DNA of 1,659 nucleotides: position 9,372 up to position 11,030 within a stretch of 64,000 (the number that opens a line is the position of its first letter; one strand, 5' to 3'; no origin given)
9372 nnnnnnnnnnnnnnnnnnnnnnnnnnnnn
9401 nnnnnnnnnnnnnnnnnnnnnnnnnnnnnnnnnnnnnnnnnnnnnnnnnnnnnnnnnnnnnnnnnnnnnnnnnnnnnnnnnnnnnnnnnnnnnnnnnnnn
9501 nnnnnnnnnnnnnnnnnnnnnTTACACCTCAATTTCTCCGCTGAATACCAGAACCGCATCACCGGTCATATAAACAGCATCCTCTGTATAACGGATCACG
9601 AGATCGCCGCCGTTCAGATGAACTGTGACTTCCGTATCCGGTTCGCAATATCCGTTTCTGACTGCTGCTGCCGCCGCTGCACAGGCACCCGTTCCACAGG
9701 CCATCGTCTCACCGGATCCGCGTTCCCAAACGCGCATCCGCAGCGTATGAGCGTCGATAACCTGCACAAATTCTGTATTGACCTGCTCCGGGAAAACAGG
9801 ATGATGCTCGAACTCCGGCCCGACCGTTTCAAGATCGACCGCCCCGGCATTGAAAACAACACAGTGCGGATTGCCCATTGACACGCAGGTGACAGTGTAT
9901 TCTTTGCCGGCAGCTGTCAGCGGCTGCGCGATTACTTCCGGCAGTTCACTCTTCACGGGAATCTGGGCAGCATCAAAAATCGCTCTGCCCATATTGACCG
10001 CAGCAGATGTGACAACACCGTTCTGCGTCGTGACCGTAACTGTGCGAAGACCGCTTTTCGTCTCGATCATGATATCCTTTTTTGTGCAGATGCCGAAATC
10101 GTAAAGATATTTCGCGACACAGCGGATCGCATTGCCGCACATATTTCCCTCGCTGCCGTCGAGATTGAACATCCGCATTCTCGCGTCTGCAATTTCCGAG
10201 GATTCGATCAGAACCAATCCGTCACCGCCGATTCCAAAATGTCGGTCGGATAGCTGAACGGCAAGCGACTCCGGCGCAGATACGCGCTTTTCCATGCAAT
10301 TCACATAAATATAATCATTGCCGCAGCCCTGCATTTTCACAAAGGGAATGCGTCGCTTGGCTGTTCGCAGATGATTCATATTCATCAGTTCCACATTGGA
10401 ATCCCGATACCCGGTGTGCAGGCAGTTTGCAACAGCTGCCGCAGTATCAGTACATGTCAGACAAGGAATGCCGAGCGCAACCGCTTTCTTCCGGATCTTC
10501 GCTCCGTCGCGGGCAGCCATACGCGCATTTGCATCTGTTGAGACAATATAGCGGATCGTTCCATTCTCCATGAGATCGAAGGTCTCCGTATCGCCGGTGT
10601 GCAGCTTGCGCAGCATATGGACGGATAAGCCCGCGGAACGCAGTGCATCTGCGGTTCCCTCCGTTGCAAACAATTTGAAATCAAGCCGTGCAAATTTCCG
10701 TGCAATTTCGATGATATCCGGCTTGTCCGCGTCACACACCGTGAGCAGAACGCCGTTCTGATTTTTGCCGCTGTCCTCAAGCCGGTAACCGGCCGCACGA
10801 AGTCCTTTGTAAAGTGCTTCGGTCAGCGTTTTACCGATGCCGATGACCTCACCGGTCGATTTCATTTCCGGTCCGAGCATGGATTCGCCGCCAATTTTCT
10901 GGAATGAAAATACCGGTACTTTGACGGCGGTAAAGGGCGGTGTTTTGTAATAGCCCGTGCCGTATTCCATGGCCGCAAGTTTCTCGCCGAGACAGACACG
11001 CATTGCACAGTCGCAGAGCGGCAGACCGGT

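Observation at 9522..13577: In-frame fusion of carbamoyl-phosphate synthase large subunit with diaminopimelate epimerase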

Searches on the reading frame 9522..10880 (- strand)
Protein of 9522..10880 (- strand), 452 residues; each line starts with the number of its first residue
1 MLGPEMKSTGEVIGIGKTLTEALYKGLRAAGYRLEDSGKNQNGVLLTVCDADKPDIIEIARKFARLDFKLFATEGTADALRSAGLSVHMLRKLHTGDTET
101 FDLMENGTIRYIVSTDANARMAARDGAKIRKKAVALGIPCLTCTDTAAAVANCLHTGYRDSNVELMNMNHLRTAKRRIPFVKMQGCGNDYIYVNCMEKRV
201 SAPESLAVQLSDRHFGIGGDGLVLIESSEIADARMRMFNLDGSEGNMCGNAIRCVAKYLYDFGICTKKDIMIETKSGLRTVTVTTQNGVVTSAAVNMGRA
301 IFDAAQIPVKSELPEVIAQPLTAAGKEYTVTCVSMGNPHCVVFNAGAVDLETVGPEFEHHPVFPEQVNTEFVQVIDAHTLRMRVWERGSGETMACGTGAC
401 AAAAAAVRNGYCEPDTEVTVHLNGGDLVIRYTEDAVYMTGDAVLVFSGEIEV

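Call 7: find_homologous_proteins(query=window:9522-10880:-)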
Query window:9522-10880:- (452 aa): 8000 proteins with E <= 0.001 among 8000 candidates; the best 120 are listed.
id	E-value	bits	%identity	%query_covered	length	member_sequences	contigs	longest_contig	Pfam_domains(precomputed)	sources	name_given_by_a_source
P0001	2.7e-261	885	86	100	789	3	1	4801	PF25596.2,PF02142.28,PF15632.12,PF02786.23,PF01678.25,PF02655.20,PF01071.25,PF05544.17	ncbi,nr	ncbi:MAG TPA: diaminopimelate epimerase, partial [Ruminococcus sp.]|nr:diaminopimelate epimerase [Ru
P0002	6.2e-172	590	58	100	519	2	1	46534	PF02142.28,PF01678.25,PF05544.17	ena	-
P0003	3.2e-170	585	58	100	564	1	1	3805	PF02142.28,PF02786.23,PF01678.25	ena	-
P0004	1.8e-169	582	59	100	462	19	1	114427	PF02142.28,PF01678.25,PF05544.17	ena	-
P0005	8.2e-169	580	59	100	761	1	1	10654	PF25596.2,PF02142.28,PF15632.12,PF02786.23,PF01678.25,PF02655.20,PF05544.17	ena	-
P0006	8.7e-169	580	59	100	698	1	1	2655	PF02142.28,PF15632.12,PF02786.23,PF01678.25,PF02655.20,PF05544.17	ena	-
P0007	9.3e-169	580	57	100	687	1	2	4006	PF02142.28,PF15632.12,PF02786.23,PF02222.28,PF01678.25,PF02655.20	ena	-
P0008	1.0e-168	580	57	99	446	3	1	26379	PF02142.28,PF01678.25,PF05544.17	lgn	-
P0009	3.0e-168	578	59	100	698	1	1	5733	PF02142.28,PF15632.12,PF02786.23,PF01678.25,PF02655.20,PF05544.17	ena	-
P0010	1.3e-167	576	56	100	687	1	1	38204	PF02142.28,PF15632.12,PF02786.23,PF02222.28,PF01678.25,PF02655.20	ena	-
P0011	1.4e-167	576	59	100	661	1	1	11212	PF02142.28,PF15632.12,PF02786.23,PF01678.25,PF02655.20,PF05544.17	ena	-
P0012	1.3e-166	573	56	100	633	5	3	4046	PF02142.28,PF15632.12,PF02786.23,PF01678.25,PF02655.20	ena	-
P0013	1.9e-166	572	58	100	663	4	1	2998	PF02142.28,PF15632.12,PF02786.23,PF01678.25,PF02655.20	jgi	-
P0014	2.0e-166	572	57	99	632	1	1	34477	PF02142.28,PF15632.12,PF02786.23,PF01678.25,PF02655.20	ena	-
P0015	2.7e-166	572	55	100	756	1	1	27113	PF25596.2,PF02142.28,PF15632.12,PF02786.23,PF01678.25,PF02655.20,PF01071.25,PF07478.19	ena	-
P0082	1.3e-159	550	55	99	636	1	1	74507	PF02142.28,PF15632.12,PF02786.23,PF01678.25,PF02655.20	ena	-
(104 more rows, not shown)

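Call 9: find_encoding_contigs(protein=P0004, flank=8000, max_places=3)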
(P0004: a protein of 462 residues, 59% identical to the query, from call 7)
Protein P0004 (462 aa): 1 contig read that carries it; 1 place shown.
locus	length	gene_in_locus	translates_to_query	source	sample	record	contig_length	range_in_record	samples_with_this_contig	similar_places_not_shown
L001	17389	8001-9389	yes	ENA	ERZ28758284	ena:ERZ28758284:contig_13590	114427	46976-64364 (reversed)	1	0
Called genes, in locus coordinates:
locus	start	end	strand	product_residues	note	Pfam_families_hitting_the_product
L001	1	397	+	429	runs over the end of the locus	PF20769:YPEB_N, PF14620:YPEB_PepSY1-2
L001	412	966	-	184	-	PF03358:FMN_red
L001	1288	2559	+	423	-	PF00709:Adenylsucc_synt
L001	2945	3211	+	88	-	PF13522:GATase_6, PF13537:GATase_7 (weak)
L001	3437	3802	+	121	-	-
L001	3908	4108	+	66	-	-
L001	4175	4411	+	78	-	PF00988:CPSase_sm_chain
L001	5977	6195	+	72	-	PF02786:CPSase_L_D2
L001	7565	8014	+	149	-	PF02655:ATP-grasp_3 (weak), PF02786:CPSase_L_D2, PF15632:ATPgrasp_Ter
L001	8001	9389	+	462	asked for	PF02142:MGS, PF01678:DAP_epimerase, PF05544:Pro_racemase (weak), PF01678:DAP_epimerase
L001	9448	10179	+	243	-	PF02540:NAD_synthase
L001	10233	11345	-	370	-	PF00037:Fer4 (faint), PF12837:Fer4_6 (faint), PF12838:Fer4_7, PF13187:Fer4_9 (weak), PF13237:Fer4_10 (faint), PF14697:Fer4_21 (weak), PF04432:FrhB_FdhB_C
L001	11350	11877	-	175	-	PF02525:Flavodoxin_2, PF03358:FMN_red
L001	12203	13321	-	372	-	PF03413:PepSY (faint)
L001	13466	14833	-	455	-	PF01554:MatE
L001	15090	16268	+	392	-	PF01548:DEDD_Tnp_IS110, PF02371:Transposase_20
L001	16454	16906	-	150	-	PF00583:Acetyltransf_1, PF13673:Acetyltransf_10 (weak), PF13508:Acetyltransf_7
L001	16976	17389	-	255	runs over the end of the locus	-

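Call 10: find_encoding_contigs(protein=P0082, flank=8000, max_places=3)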
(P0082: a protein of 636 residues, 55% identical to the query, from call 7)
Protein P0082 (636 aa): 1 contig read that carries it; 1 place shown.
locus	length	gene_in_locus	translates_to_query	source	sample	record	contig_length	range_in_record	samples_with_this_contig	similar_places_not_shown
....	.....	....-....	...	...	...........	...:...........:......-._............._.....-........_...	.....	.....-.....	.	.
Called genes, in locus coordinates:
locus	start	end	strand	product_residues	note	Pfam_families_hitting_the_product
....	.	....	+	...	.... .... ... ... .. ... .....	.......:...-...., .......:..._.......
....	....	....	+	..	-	-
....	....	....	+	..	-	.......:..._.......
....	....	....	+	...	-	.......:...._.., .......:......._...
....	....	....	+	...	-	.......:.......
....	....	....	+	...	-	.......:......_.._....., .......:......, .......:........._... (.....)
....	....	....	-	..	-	-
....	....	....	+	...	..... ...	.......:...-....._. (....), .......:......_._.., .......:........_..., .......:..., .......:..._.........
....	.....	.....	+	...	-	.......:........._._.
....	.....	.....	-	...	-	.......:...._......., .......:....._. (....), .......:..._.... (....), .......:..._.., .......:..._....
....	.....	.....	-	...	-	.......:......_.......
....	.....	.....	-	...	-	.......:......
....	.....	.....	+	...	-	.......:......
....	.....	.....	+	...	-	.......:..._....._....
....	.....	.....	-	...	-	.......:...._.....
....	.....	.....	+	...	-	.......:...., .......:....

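Call 12: find_related_loci(query=A1, collection=genome_contigs, flank=6000)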
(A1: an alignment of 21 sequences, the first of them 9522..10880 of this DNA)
Query A1 (452 aa) in genome_contigs; peptide patterns used: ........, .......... (x = any residue, [..] = any of these).
600 stretches matched a pattern (row limit reached: there are more); 598 encode a relative of the query (tblastn E <= 1e-3); the best 80 are kept; 80 distinct loci.
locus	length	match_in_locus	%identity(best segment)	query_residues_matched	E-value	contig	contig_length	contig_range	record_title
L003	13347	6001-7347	59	2-452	2e-169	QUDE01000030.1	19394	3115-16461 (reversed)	Ruminococcaceae bacterium AM07-15 AM07-15.Scaf30, whole genome shotgun sequence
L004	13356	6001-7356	53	2-452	3e-166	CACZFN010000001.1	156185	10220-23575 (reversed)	MAG: uncultured Ruminococcus sp. isolate RUG12579 genome assembly, contig: RUG12579_asm_1, whole genome shotgun sequence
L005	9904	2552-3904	56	2-451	8e-166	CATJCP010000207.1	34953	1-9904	MAG: uncultured Oscillospiraceae bacterium isolate iMGMC-155_1678881731 genome assembly, contig: MegahitA5_10013, whole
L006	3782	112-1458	56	2-451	8e-168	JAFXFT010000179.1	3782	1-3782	MAG: Oscillospiraceae bacterium isolate RGIG6375 Sheep_Rectum-4__c583109, whole genome shotgun sequence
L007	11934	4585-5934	53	2-452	1e-160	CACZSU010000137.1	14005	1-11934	MAG: uncultured Ruminococcus sp. isolate RUG12914 genome assembly, contig: RUG12914_asm_137, whole genome shotgun sequen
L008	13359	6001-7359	53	2-452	9e-161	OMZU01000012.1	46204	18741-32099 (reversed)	uncultured Clostridiales bacterium isolate RUG109 genome assembly, contig: scaffold_215, whole genome shotgun sequence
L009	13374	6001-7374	54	2-452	3e-160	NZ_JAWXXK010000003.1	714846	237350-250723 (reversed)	Neglectibacter caecimuris strain M00184 M00184_ctg0003, whole genome shotgun sequence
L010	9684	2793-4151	53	2-452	1e-158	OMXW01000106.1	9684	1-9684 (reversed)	uncultured Clostridiales bacterium isolate RUG074 genome assembly, contig: scaffold_18969, whole genome shotgun sequence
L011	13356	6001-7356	54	2-452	9e-157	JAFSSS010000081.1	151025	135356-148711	MAG: Ruminococcus sp. isolate RGIG3439 Goat_Rumen.Co__c2825766, whole genome shotgun sequence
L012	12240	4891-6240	53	2-452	3e-154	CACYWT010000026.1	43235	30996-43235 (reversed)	MAG: uncultured Ruminococcus sp. isolate RUG12347 genome assembly, contig: RUG12347_asm_26, whole genome shotgun sequenc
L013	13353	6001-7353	54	2-450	3e-154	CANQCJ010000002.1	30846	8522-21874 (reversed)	MAG: uncultured Ruminococcus sp. isolate Lapin-002__bin99 genome assembly, contig: Lapin-002__NODE_1905_length_30846_cov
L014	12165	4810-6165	52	2-452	8e-153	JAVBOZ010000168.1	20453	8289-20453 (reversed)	MAG: Oscillospiraceae bacterium isolate EPI_MAG_00123 c_000011819456, whole genome shotgun sequence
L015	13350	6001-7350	55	2-452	1e-152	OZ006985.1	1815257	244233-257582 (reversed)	MAG: uncultured Christensenellaceae bacterium isolate metabat2_pooled_hifiasm.1589 MAG genome assembly, chromosome: 1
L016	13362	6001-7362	52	2-452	3e-152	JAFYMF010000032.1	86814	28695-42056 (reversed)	MAG: Clostridia bacterium isolate RGIG7218 Water_buffalos_Cecum-1__c529128, whole genome shotgun sequence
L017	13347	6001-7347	52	2-451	2e-149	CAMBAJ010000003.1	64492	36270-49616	MAG: uncultured Clostridia bacterium isolate SRR17382098_bin.38_metaWRAP_v1.3_MAG genome assembly, contig: ERZ10544617.2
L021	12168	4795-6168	49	2-452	3e-141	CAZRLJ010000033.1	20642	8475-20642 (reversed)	MAG TPA_asm: uncultured Acutalibacter sp. isolate SRP287540_co1_237 genome assembly, contig: NODE_2622_length_20642_cov_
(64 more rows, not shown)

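Call 40: predict_structure(alignment_id=A1)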
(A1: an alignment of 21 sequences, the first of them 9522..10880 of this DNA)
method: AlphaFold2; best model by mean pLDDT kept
length: 452 residues; sequences in the alignment: 21
mean_pLDDT: 83.5   pTM: 0.63
mean pLDDT of the five models: 83.5, 81.6, 81.6, 80.3, 79.1
residues with pLDDT >= 90: 190; 70-90: 190; 50-70: 58; < 50: 14
segments of 3 or more residues with pLDDT < 50: 1-10, 119-122
pLDDT, mean of each block of 10 residues (from residue 1): 36 65 72 70 87 89 92 90 92 68 86 72 64 77 81 76 59 76 87 88 80 64 94 92 82 95 93 92 92 93 91 90 90 89 83 88 87 95 84 89 96 96 93 95 88 73
secondary structure, 60 per line:
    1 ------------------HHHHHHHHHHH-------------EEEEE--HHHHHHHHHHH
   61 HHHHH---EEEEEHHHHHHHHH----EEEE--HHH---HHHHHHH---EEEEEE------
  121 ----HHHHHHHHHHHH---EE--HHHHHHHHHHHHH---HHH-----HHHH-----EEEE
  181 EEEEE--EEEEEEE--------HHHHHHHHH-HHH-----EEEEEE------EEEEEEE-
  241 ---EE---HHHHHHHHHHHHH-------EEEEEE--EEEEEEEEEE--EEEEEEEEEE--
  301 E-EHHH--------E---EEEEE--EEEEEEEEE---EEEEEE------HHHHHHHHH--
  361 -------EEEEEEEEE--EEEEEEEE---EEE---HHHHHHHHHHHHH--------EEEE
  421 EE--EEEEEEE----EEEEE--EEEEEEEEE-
elements in order: H19-29 E43-47 H50-65 E69-73 H74-82 E87-90 H99-105 E109-114 H125-136 H144-156 H168-171 E177-185 E188-194 H203-211 E221-226 E233-239 H249-261 E269-274 E277-286 E289-298 E319-323 E326-334 E338-343 H350-358 E368-376 E379-386 E390-392 H396-408 E417-422 E425-431 E436-440 E443-451

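Call 41: search_protein_representatives(alignment_id=A1)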
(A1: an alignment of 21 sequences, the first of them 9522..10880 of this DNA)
Query: 21 sequences, 468 profile positions. Proteins with E-value up to 0.001 (for the whole library): 33382; up to 1e-10: 22093; up to 1e-30: 7847. The best 150 are listed.
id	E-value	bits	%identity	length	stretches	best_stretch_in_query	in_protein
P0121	1.1e-247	838.4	-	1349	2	1-468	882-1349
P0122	5.6e-235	796.5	-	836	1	2-468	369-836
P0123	6.5e-190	647.9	-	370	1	99-468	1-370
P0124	1.6e-182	623.6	-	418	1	52-468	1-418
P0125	2.1e-179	613.3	-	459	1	17-466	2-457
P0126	3.9e-171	586.0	-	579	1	2-467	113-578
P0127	8.2e-144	495.9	-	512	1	82-467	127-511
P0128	3.4e-142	490.6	-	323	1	41-326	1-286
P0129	1.4e-123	429.2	-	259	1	1-257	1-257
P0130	5.6e-120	417.3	-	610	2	35-319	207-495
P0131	3.0e-119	414.9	-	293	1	191-466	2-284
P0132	3.2e-118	411.5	-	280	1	191-468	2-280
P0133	2.5e-117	408.6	-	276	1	192-467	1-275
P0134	4.2e-117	407.8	-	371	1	35-352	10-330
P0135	7.9e-117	406.9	-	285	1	188-468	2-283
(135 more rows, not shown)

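Call 43: search_protein_families(library=pfam, proteins=[L009:7657-8541:+, L009:8388-9035:+, L009:9165-10022:+, L009:10596-12218:+, L021:6174-6644:+, L021:6843-7703:+, L021:7725-9335:+, L021:9229-10062:+], max_evalue=0.00001)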
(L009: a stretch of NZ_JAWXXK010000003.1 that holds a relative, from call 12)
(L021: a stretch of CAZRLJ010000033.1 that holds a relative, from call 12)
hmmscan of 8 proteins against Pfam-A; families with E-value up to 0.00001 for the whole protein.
L009:7657-8541:+ (294 aa): 0 families

L009:8388-9035:+ (215 aa): 1 family
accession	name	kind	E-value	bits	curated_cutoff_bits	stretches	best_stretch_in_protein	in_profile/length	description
PF04525.18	LOR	-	3.9e-10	40.1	24.5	1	73-198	28-179/187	LURP-one-related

L009:9165-10022:+ (285 aa): 2 families
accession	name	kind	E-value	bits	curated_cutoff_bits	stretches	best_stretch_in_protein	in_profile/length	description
PF01678.24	DAP_epimerase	-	4.1e-64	214.5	34.7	2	160-273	2-119/121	Diaminopimelate epimerase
PF05544.16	Pro_racemase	-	9.2e-07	28.7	27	1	50-141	56-152/325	Proline racemase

L009:10596-12218:+ (540 aa): 3 families
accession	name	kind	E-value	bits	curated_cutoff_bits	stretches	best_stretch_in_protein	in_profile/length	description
PF06418.20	CTP_synth_N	-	5e-123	410.1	26.1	1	3-268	1-265/265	CTP synthase N-terminus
PF00117.34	GATase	-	1.5e-40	139.3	22.8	1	303-526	2-188/190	Glutamine amidotransferase class-I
PF07722.19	Peptidase_C26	-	2.5e-06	27.8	20.5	0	371-510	101-219/219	Peptidase C26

L021:6174-6644:+ (156 aa): 1 family
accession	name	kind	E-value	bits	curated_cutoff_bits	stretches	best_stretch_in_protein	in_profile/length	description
PF04525.18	LOR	-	1.9e-09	37.9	24.5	1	12-145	26-185/187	LURP-one-related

L021:6843-7703:+ (286 aa): 2 families
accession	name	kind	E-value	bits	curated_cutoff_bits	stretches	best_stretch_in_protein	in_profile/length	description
PF01678.24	DAP_epimerase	-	1.6e-64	215.9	34.7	2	162-276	2-120/121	Diaminopimelate epimerase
PF05544.16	Pro_racemase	-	4.5e-06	26.4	27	1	51-143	57-152/325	Proline racemase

L021:7725-9335:+ (536 aa): 3 families
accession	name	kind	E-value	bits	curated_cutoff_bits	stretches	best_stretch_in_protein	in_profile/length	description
PF06418.20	CTP_synth_N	-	2.9e-123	410.9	26.1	1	3-268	1-265/265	CTP synthase N-terminus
PF00117.34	GATase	-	5.2e-42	144.1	22.8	1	303-526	2-188/190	Glutamine amidotransferase class-I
PF07722.19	Peptidase_C26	-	2.8e-07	31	20.5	1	370-510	100-219/219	Peptidase C26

L021:9229-10062:+ (277 aa): 1 family
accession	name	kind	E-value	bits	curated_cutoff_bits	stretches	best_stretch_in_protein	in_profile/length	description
PF08713.17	DNA_alkylation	-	6.1e-38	131.1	21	1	79-266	31-213/213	DNA alkylation repair enzyme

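Call 46: find_homologous_proteins(query=L017:5992-7347:+)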
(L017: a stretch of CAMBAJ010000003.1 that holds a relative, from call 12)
Query L017:5992-7347:+ (452 aa): 7992 proteins with E <= 0.001 among 8000 candidates; the best 120 are listed.
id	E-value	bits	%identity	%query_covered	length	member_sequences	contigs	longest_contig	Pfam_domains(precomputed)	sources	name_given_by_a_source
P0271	5.1e-282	953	93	98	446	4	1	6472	PF02142.28,PF01678.25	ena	-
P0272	1.0e-277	939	90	100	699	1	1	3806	PF02142.28,PF15632.12,PF02786.23,PF01678.25,PF02655.20,PF01071.25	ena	-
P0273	1.7e-276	935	89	100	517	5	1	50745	PF02142.28,PF01678.25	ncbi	-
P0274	1.6e-273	925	89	100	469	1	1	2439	PF02142.28,PF01678.25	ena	-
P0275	8.5e-272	919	87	100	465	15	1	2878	PF02142.28,PF01678.25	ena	-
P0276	5.8e-270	913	87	100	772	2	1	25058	PF25596.2,PF02142.28,PF15632.12,PF02786.23,PF01678.25,PF02655.20,PF01071.25,PF07478.19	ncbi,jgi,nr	ncbi:MAG: diaminopimelate epimerase, partial [Ruminococcaceae bacterium]|nr:diaminopimelate epimeras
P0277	6.0e-269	910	90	96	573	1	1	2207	PF02142.28,PF01678.25,PF05853.19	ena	-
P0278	1.8e-262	889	85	100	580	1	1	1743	PF02142.28,PF02786.23,PF01678.25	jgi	-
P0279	6.4e-262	887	85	100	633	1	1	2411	PF02142.28,PF15632.12,PF02786.23,PF01678.25,PF02655.20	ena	-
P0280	2.5e-260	882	84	100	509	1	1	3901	PF02142.28,PF01678.25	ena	-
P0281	4.5e-260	881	84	100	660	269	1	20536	PF02142.28,PF15632.12,PF02786.23,PF01678.25,PF02655.20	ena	-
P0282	1.6e-259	879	84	100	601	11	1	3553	PF02142.28,PF02786.23,PF01678.25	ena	-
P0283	3.4e-259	878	84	100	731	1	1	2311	PF25596.2,PF02142.28,PF15632.12,PF02786.23,PF01678.25,PF02655.20,PF01071.25,PF07478.19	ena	-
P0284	6.2e-259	877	83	100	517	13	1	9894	PF02142.28,PF01678.25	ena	-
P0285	1.4e-258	876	87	95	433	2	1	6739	PF02142.28,PF01678.25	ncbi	-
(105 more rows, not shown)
